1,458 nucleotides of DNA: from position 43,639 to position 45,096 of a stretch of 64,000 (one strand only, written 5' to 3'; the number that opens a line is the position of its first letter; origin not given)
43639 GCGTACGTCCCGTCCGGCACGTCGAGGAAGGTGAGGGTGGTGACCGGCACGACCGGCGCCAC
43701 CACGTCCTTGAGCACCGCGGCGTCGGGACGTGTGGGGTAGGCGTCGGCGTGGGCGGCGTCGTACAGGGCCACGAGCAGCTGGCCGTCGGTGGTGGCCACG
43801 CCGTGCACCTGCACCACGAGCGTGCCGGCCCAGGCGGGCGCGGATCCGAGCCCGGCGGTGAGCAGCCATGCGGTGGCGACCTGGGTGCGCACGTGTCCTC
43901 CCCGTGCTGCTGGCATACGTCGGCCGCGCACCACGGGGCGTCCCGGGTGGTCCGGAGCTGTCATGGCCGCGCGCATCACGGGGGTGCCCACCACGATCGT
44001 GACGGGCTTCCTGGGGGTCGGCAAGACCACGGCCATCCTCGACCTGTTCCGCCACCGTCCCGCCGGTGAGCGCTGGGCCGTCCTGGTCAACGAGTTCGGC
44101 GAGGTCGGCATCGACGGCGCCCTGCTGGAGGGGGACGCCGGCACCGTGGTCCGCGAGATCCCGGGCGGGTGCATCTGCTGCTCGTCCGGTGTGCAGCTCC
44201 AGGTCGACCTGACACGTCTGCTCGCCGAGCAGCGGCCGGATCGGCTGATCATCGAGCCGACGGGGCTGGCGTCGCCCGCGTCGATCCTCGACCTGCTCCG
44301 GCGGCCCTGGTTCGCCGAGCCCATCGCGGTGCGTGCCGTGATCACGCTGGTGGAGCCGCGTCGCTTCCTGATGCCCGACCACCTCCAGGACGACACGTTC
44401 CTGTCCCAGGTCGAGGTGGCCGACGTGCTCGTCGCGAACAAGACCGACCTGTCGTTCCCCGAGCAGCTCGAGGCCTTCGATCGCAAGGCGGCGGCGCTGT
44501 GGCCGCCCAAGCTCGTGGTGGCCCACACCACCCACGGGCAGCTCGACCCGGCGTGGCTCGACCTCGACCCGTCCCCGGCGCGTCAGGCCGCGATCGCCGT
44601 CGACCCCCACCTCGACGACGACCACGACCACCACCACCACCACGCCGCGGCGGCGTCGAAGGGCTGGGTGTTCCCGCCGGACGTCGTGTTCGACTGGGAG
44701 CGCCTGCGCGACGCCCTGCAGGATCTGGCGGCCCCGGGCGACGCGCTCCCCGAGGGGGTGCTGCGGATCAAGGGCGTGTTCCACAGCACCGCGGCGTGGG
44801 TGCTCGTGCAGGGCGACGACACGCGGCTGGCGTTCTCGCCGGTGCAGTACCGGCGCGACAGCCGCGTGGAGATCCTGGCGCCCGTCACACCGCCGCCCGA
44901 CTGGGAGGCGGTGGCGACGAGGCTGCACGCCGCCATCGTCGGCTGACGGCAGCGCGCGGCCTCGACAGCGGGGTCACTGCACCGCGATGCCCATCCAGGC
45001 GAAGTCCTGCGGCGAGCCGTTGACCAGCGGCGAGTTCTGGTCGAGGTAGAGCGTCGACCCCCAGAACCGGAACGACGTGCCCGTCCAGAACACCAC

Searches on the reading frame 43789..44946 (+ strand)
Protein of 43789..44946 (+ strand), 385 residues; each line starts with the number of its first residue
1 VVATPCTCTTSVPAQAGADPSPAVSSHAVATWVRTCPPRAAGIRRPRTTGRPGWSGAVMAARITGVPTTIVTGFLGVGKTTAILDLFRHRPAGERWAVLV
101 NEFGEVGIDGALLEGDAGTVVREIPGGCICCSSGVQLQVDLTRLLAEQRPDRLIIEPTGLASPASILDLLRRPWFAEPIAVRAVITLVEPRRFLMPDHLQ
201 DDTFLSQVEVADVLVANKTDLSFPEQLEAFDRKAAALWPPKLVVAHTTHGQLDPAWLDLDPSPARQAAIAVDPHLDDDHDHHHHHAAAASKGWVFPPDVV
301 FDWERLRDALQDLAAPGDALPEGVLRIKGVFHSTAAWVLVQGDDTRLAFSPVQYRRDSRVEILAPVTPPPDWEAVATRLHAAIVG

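Call 47: search_protein_families(library=pfam, proteins=[window:43789-44946:+], max_evalue=0.00001)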
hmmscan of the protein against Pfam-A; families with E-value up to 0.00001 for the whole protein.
window:43789-44946:+ (385 aa): 2 families
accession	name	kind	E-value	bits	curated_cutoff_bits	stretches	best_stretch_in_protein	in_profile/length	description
PF02492.25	cobW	-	3.1e-42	144.6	20.7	1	67-236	1-171/180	CobW/HypB/UreG, nucleotide-binding domain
PF07683.19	CobW_C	-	5.6e-08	33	22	1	292-358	3-66/94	Cobalamin synthesis protein cobW C-terminal domain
